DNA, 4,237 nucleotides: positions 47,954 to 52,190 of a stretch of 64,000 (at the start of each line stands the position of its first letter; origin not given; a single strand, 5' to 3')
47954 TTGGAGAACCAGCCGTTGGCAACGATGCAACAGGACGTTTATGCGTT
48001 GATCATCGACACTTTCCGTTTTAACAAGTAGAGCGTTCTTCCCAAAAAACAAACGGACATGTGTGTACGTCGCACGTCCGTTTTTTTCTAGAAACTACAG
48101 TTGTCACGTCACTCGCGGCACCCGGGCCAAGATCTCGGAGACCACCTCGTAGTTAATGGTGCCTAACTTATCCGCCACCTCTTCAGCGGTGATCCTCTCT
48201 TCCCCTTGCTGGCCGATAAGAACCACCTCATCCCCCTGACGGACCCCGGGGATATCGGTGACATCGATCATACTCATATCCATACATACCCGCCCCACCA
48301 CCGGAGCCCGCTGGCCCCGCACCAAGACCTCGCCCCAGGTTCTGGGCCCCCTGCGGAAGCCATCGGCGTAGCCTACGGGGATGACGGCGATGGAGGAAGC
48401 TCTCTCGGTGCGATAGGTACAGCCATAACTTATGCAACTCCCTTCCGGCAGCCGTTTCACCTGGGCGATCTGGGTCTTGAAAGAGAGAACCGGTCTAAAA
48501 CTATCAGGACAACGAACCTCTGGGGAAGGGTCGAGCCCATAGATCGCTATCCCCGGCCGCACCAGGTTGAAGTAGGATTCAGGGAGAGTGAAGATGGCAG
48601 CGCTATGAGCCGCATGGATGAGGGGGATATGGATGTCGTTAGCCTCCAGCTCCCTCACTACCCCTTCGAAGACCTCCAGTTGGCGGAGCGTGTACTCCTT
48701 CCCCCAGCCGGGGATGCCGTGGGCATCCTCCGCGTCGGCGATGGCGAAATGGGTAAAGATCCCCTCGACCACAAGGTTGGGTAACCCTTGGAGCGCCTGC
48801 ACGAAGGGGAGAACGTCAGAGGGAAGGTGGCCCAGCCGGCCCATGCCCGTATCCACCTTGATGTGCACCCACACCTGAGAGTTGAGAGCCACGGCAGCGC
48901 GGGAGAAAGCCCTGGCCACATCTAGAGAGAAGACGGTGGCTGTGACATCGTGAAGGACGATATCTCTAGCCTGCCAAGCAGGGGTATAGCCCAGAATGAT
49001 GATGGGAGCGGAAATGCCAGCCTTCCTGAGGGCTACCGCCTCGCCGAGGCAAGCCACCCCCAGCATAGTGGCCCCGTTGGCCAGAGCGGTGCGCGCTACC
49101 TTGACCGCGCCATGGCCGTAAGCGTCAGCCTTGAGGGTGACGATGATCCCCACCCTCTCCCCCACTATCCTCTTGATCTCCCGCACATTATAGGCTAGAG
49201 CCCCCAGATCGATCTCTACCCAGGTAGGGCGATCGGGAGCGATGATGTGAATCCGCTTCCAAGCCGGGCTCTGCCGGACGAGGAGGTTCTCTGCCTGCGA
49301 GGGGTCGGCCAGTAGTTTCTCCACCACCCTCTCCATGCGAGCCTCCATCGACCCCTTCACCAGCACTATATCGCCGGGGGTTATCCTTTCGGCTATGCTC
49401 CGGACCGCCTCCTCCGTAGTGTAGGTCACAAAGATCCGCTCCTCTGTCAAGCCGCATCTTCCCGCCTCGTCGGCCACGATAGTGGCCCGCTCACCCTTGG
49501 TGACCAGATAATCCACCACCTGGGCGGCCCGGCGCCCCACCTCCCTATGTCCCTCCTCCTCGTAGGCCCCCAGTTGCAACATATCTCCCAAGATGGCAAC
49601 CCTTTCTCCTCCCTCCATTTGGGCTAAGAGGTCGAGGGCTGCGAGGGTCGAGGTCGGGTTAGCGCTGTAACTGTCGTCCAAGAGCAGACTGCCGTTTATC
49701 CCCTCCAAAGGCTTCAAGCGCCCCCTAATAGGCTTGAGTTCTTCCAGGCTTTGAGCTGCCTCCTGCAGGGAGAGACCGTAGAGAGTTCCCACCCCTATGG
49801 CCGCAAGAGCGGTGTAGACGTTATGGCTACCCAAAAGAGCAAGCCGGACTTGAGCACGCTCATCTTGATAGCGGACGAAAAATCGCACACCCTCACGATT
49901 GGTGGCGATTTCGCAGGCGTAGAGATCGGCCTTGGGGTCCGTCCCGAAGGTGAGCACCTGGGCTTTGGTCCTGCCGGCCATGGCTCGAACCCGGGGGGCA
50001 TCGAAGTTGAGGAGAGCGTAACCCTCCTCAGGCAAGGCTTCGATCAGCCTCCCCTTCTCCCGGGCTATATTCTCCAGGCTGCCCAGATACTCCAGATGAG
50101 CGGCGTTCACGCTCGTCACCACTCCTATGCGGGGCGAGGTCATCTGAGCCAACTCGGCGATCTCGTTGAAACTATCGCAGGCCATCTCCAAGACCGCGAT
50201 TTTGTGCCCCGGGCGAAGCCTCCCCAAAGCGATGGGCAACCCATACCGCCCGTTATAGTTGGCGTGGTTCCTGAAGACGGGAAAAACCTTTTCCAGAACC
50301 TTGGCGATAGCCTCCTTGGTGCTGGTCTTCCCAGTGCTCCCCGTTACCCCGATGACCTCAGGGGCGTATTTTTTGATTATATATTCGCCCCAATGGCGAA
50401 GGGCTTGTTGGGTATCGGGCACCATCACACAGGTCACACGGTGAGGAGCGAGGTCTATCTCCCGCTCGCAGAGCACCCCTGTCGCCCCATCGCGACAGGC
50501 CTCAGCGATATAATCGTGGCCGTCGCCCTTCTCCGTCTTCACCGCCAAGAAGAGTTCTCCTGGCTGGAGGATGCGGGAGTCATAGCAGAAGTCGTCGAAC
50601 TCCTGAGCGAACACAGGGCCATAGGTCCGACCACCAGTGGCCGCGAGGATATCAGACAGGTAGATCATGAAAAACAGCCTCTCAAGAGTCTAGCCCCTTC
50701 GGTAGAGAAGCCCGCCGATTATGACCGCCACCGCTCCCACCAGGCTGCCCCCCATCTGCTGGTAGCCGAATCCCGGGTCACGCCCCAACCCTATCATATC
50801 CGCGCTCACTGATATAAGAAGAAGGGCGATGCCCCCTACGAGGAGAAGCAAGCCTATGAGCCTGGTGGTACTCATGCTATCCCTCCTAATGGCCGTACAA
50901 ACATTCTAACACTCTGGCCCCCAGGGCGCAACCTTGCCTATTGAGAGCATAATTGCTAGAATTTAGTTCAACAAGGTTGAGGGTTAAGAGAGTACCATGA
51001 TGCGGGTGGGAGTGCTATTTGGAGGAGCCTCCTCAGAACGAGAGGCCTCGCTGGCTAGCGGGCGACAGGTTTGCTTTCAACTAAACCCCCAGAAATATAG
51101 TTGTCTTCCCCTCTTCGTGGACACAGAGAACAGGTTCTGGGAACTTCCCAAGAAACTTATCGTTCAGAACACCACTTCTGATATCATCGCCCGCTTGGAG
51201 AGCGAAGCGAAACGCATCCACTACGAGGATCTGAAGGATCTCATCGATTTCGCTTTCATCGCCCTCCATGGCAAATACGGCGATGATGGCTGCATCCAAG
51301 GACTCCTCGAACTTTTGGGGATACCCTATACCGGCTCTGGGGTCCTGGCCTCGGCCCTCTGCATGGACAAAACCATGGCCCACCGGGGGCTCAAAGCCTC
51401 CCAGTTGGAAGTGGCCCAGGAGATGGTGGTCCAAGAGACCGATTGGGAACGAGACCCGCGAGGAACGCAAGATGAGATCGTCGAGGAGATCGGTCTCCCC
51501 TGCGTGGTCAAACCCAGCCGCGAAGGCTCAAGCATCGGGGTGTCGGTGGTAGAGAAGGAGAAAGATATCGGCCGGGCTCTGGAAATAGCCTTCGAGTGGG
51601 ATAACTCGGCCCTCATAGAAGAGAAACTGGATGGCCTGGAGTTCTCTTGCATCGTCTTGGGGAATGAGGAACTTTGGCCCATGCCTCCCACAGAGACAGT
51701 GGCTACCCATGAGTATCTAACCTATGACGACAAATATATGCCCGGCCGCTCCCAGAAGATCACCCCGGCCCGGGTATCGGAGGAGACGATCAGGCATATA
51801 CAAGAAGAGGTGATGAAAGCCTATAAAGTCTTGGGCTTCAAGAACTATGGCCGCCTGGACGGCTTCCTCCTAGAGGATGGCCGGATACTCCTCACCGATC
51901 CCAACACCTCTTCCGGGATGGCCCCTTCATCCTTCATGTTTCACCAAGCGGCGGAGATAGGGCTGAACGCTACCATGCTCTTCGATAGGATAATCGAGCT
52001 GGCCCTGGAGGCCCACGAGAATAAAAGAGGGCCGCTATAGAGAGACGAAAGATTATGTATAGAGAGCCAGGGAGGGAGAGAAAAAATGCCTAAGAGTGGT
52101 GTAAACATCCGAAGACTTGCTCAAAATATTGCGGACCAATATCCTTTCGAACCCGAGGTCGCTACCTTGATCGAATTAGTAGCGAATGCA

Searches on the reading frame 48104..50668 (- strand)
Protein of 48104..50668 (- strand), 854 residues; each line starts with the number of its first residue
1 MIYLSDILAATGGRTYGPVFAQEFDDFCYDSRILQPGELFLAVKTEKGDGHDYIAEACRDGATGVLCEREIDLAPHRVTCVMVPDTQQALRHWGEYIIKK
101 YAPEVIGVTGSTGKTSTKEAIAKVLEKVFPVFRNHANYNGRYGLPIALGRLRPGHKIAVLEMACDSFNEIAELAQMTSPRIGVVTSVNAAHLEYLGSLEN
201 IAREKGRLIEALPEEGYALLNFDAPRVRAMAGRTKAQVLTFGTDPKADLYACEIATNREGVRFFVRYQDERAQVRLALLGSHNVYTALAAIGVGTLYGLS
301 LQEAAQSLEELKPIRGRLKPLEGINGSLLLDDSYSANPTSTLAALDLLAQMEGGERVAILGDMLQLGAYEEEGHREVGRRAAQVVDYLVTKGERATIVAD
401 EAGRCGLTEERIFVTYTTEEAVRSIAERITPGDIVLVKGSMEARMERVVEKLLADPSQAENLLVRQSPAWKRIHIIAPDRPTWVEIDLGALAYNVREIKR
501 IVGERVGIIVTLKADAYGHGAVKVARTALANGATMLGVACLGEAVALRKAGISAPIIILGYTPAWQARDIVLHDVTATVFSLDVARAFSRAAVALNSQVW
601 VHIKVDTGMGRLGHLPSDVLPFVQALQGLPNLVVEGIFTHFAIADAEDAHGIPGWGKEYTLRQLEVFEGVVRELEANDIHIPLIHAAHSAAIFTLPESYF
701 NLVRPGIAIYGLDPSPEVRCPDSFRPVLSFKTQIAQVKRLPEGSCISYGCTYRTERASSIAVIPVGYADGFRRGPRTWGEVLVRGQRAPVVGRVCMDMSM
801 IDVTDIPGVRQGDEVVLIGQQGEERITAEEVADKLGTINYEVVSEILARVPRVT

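Call 8: search_protein_families(library=pfam, proteins=[window:48104-50668:-], max_evalue=0.1)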
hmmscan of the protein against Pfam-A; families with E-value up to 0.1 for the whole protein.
window:48104-50668:- (854 aa): 5 families
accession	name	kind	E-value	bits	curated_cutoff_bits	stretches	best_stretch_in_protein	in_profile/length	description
PF01168.26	Ala_racemase_N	-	7.1e-67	225.8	24.1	1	486-714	1-220/220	Alanine racemase, N-terminal domain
PF00842.27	Ala_racemase_C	-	2.1e-48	163.6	25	1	727-853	1-126/127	Alanine racemase, C-terminal domain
PF08245.18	Mur_ligase_M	-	4.9e-42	144.6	24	1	108-293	1-199/200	Mur ligase middle domain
PF02875.26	Mur_ligase_C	-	3.5e-20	73.6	28.4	1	316-440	1-126/127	Mur ligase, glutamate ligase domain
PF01225.30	Mur_ligase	-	7.2e-06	26.7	21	1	29-81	7-61/95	Mur ligase family, catalytic domain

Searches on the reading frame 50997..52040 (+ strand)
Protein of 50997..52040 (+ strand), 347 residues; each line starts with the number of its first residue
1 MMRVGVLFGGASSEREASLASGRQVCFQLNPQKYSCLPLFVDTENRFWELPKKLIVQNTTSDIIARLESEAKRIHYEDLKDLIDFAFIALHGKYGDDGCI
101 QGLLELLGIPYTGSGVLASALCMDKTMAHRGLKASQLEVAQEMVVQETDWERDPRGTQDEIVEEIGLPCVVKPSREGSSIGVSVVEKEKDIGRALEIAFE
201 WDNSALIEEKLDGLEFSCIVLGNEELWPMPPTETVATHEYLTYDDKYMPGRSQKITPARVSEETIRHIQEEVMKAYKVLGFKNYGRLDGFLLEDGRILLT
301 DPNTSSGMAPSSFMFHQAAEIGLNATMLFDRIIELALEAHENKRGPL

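Call 8: search_protein_families(library=pfam, proteins=[window:50997-52040:+], max_evalue=0.1)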
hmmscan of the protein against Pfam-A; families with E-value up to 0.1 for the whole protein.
window:50997-52040:+ (347 aa): 7 families
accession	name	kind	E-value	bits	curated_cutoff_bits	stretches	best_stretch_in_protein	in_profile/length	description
PF07478.18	Dala_Dala_lig_C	-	4.1e-45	154.3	24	1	133-334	3-204/204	D-ala D-ala ligase C-terminus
PF01820.27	Dala_Dala_lig_N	-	4.8e-27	95.3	34.6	1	3-114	1-121/121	D-ala D-ala ligase N-terminus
PF13535.11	ATP-grasp_4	-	1.6e-08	34.8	27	1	166-284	2-129/160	ATP-grasp domain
PF02222.28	ATP-grasp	-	1.1e-05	25.7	27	1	157-280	21-141/179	ATP-grasp domain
PF01071.24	GARS_A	-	0.00021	21.6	27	1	158-275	29-153/194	Phosphoribosylglycinamide synthetase, ATP-grasp (A) domain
PF02786.22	CPSase_L_D2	-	0.011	15.8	19.8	1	135-206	7-78/211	Carbamoyl-phosphate synthase L chain, ATP binding domain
PF02655.19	ATP-grasp_3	-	0.02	15.5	23.2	1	154-237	19-96/160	ATP-grasp domain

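Call 10: search_protein_families(library=ncbifam, proteins=[window:50997-52040:+], max_evalue=0.1)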
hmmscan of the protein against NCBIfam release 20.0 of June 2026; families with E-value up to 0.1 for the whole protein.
window:50997-52040:+ (347 aa): 55 families (the best 25 are shown)
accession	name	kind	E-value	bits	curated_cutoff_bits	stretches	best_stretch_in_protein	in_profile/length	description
TIGR01205.1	D_ala_D_alaTIGR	subfamily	4.1e-80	269.1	245.65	1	3-336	1-317/318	D-alanine--D-alanine ligase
NF002378.0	PRK01372.1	subfamily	3.3e-79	265.8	243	2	72-338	47-303/305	D-alanine--D-alanine ligase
NF002528.0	PRK01966.1-4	subfamily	2.3e-78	263.6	262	1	2-343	5-365/366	D-alanine--D-alanine ligase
NF000091.3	D_ala_D_ser_VanG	exception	5.9e-66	222.7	495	1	3-336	2-343/344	D-alanine--D-serine ligase VanG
NF002527.0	PRK01966.1-3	equivalog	5.7e-65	219.7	310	1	2-338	3-330/332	D-alanine--D-alanine ligase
NF002525.0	PRK01966.1-1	equivalog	1.1e-64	218.7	457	1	2-344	4-358/364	D-alanine--D-alanine ligase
NF002526.0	PRK01966.1-2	equivalog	2.8e-62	210.7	449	1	3-344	5-355/362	D-alanine--D-alanine ligase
NF011170.0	PRK14572.1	equivalog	5.7e-62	209.8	489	1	1-338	1-347/351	D-alanyl-alanine synthetase A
NF000207.3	D_ala_D_ser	equivalog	1.4e-56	192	520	1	3-338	2-341/342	D-alanine--D-serine ligase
NF000206.1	D_ala_D_lac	equivalog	1.1e-52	179.2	550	1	2-337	4-341/342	D-alanine--(R)-lactate ligase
NF011169.0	PRK14571.1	equivalog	4e-50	170.9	404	2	78-337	50-296/300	D-alanyl-alanine synthetase A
NF002529.0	PRK01966.1-5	equivalog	6.7e-50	170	472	1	6-343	8-343/348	D-alanine--D-alanine ligase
NF012215.1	D_ala_D_lac_VanD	exception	1.1e-47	163.1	700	1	2-337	4-341/343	D-alanine--(R)-lactate ligase VanD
NF000374.1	D_ala_D_lac_VanO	exception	1.2e-47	162.7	750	1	2-338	4-342/346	D-alanine--(R)-lactate ligase VanO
NF012214.1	D_ala_D_ser_VanC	exception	1.4e-46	159.3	650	1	1-339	1-348/350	D-alanine--D-serine ligase VanC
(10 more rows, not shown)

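Call 73: list_cluster_members(proteins=[P0121, window:50997-52040:+, window:52086-53258:+])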
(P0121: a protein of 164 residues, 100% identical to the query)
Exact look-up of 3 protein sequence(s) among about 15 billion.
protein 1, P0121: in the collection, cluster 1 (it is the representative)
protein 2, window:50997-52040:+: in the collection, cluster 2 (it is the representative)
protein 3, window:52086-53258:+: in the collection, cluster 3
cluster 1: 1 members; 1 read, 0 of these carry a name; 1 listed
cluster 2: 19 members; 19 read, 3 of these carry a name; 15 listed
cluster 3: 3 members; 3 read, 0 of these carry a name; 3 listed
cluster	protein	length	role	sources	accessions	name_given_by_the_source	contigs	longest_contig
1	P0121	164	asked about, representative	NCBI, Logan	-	-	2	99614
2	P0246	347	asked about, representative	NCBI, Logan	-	-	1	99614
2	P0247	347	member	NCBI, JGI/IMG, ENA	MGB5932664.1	MAG: D-alanine--D-alanine ligase [Anaerolineae bacterium]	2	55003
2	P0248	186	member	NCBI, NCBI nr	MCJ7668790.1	MAG: ATP-grasp domain-containing protein, partial [Anaerolineae bacterium] | ATP-grasp domain-containing protein [Anaerolineae bacterium]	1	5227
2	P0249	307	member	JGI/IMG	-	D-alanine-D-alanine ligase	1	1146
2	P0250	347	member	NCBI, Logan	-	-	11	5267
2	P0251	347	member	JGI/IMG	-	-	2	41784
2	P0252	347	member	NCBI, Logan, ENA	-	-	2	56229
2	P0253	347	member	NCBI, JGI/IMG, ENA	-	-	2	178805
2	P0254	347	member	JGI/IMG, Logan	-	-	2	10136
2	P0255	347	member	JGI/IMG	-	-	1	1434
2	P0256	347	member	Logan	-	-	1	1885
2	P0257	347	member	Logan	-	-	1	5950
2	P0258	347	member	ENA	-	-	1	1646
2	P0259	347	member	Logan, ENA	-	-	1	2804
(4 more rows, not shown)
